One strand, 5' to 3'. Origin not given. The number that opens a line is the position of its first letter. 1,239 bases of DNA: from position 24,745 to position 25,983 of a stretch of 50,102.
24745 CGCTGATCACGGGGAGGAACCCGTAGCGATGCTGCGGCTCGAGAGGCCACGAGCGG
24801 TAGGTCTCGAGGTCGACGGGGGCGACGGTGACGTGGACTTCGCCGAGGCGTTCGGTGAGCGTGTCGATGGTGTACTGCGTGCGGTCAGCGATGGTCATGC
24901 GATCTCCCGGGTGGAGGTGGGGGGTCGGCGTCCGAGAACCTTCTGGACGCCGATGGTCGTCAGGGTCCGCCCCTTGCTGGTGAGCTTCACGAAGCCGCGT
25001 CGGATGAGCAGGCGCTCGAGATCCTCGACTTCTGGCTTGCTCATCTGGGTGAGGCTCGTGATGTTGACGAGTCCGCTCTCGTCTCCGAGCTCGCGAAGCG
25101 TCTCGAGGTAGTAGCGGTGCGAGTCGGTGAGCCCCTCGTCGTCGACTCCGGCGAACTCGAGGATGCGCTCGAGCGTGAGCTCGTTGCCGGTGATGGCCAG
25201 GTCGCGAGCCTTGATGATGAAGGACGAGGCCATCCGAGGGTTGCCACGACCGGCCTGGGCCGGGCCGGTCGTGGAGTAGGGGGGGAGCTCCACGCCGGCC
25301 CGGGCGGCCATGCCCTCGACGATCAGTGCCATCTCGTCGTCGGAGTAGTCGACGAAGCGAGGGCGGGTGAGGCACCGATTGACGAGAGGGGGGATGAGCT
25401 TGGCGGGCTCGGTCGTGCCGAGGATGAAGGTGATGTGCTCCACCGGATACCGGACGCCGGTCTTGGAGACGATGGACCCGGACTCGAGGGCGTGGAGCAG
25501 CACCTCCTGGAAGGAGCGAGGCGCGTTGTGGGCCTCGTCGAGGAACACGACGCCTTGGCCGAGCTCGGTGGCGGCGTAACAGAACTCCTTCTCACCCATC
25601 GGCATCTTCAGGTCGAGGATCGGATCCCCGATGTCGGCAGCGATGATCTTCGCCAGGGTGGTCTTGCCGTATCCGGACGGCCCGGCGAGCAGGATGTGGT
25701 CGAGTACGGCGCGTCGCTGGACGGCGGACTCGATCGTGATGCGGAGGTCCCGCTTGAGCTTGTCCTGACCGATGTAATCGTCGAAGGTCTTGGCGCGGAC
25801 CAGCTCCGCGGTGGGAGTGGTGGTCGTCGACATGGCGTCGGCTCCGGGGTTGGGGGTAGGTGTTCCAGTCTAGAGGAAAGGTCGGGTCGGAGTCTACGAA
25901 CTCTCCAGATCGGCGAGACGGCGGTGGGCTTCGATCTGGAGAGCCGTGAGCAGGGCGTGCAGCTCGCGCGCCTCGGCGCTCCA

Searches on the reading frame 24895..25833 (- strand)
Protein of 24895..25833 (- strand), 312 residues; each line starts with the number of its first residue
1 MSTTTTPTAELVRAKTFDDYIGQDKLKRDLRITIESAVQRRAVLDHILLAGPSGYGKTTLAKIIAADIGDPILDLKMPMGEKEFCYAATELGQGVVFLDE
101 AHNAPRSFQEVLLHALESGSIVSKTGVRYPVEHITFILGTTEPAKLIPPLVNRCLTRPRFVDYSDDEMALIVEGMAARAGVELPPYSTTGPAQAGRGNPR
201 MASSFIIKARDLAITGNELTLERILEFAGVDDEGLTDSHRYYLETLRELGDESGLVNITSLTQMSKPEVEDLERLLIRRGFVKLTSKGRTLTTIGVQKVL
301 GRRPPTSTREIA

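Call 3: search_protein_families(library=pfam, proteins=[window:24895-25833:-], max_evalue=0.01)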
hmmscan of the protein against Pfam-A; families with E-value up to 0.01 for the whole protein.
window:24895-25833:- (312 aa): 14 families
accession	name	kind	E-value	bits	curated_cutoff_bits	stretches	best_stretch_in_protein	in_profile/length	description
PF05496.18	RuvB_N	-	1.1e-24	87.5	27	1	12-154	1-153/159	Holliday junction DNA helicase RuvB P-loop domain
PF05491.19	RuvB_C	-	7.8e-11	42.2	24.7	1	233-297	2-69/72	RuvB C-terminal winged helix domain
PF00004.35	AAA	-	8.1e-11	42.9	21.2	1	47-155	1-124/131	ATPase family associated with various cellular activities (AAA)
PF07724.20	AAA_2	-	1.2e-06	29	27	1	93-140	76-123/166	AAA domain (Cdc48 subfamily)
PF01078.27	Mg_chelatase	-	2.5e-06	27.5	20.3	0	93-130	107-147/207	Magnesium chelatase, subunit ChlI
PF00158.32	Sigma54_activat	-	2.9e-06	27.5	20.2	0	93-122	94-123/168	Sigma-54 interaction domain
PF07728.20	AAA_5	-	1e-05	26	22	0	46-119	1-93/139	AAA domain (dynein-related subfamily)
PF13191.12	AAA_16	-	0.00042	21.3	32.6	0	22-69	4-49/167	AAA ATPase domain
PF13401.12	AAA_22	-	0.0017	19.1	27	0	46-66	7-27/130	AAA domain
PF06068.19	TIP49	-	0.0023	17.6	23.8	0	16-72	22-78/347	TIP49 P-loop domain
PF07726.17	AAA_3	-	0.0028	18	27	0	82-144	52-113/131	ATPase family associated with various cellular activities (AAA)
PF00910.28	RNA_helicase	-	0.0066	17.4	21.5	0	47-106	1-63/105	RNA helicase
PF20720.3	nSTAND3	-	0.0078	16.4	27.2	0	45-67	18-40/155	Novel STAND NTPase 3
PF17864.7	AAA_lid_4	-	0.0086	16.2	27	0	163-217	1-55/74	RuvB AAA lid domain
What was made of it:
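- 24895..25833 (-): RuvB-like AAA+ protein, 312 aa. A syntenic neighbour in the high-GC clade, not shown to belong to the module. Pfam RuvB_N and RuvB_C (call 3).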

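Call 4: search_protein_families(library=phrogs, proteins=[window:24895-25833:-], max_evalue=0.01)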
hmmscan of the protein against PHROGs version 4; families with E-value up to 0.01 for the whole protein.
window:24895-25833:- (312 aa): 10 families
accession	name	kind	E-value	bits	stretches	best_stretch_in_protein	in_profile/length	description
phrog_5846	-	DNA, RNA and nucleotide metabolism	1.6e-19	71.4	1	5-183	3-173/380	clamp loader of DNA polymerase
phrog_168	-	DNA, RNA and nucleotide metabolism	1.6e-18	68.5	1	12-175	15-170/314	clamp loader of DNA polymerase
phrog_7998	-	unknown function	4e-06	27.2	1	33-66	32-62/339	-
phrog_4339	-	unknown function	5.9e-06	26.7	1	17-76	14-83/552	-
phrog_11838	-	DNA, RNA and nucleotide metabolism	0.00014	22.2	1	13-75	12-71/420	clamp loader of DNA polymerase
phrog_10401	-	other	0.00034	20.4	1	38-76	454-492/667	ATPase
phrog_3757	-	unknown function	0.00036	21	1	45-75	127-157/367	-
phrog_1297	-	other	0.0025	17.9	0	44-77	25-58/356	ATPase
phrog_4871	-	other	0.0032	16.9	0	42-71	494-526/764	ATP-dependent protease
phrog_31701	-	unknown function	0.0038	18.5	1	47-80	15-49/89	-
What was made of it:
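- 24895..25833 (-): PHROGs labels it a clamp loader (call 4).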

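Call 7: search_protein_families(library=padloc, proteins=[window:24895-25833:-], max_evalue=0.01)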
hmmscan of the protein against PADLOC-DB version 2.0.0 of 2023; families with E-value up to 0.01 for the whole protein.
window:24895-25833:- (312 aa): 10 families
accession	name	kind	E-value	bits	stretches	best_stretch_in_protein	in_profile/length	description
PDLC03838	DolB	-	8.4e-06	23.3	1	14-82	135-204/375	-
PDLC04140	mad8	-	7.1e-05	20.5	1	46-100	29-85/314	mads_8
PDLC04606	PDC-M37B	-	0.00028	18.2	1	19-66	145-196/390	-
PDLC04232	IetA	-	0.00033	18.2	1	45-75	117-147/330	-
PDLC02196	IetA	-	0.00069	17.1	1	44-73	122-151/374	-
PDLC01993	RtcR--CARF_AAA_HTH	-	0.00099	15.6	0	92-120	278-306/523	-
PDLC02195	IetA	-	0.0023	15.3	1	46-73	139-166/395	-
PDLC01994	RtcR_PspF1--CARF_AAA_HTH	-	0.0026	14.9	0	94-121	252-279/468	-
PDLC00915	TRIP13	-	0.0032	14.9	1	31-70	48-89/302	TRIP13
PDLC04790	PDC-S01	-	0.0077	13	0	25-106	11-92/422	-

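Call 8: search_protein_families(library=ncbifam, proteins=[window:24895-25833:-], max_evalue=0.01)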
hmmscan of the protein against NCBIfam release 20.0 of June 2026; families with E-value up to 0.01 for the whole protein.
window:24895-25833:- (312 aa): 60 families (the best 25 are shown)
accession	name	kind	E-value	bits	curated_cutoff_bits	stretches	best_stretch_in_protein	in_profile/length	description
NF000868.0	PRK00080.1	equivalog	3.9e-46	157.5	282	1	9-298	16-323/330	Holliday junction branch migration DNA helicase RuvB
TIGR00635.1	ruvB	equivalog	4.7e-42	144.1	299.05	1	15-296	1-300/305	Holliday junction branch migration DNA helicase RuvB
NF011524.0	PRK14963.1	equivalog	9.1e-16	58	601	2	88-185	112-197/647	DNA polymerase III subunits gamma and tau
TIGR02397.1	dnaX_nterm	equivalog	1.9e-15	57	250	2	11-89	7-81/355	DNA polymerase III subunit gamma/tau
NF011512.0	PRK14950.1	equivalog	2.6e-13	50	593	2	13-90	11-85/585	DNA polymerase III subunits gamma and tau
NF009067.0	PRK12402.1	equivalog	1.7e-12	47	317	2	96-229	129-245/340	replication factor C small subunit 2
NF004046.1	PRK05563.1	equivalog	3.1e-11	42.9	400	2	13-90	10-83/567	DNA polymerase III subunit gamma/tau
NF011523.0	PRK14962.1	equivalog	4.6e-10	38.9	576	1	13-67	9-59/474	DNA polymerase III subunits gamma and tau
NF001679.0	PRK00440.1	equivalog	9.6e-10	38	303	1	9-68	9-63/322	replication factor C small subunit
NF009881.0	PRK13341.1-2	equivalog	1.3e-09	36.5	651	1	3-122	13-139/736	AAA family ATPase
NF003230.0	PRK04195.1-6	equivalog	2.7e-09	36.2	441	1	11-75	7-70/494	replication factor C large subunit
NF011510.0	PRK14948.1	equivalog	4.8e-09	35.5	593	2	6-66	6-62/640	DNA polymerase III subunit gamma/tau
NF011513.0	PRK14952.1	equivalog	6.4e-09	35.3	737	2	127-237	142-250/596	DNA polymerase III subunits gamma/tau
NF011514.0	PRK14953.1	equivalog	1e-08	34.6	536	1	10-68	8-62/488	DNA polymerase III subunits gamma and tau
NF011520.0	PRK14959.1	equivalog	1.2e-08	33.9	798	1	85-223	112-236/624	DNA polymerase III subunits gamma and tau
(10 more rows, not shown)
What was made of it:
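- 24895..25833 (-): NCBIfam RuvB 4e-46, below cutoff (call 8).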
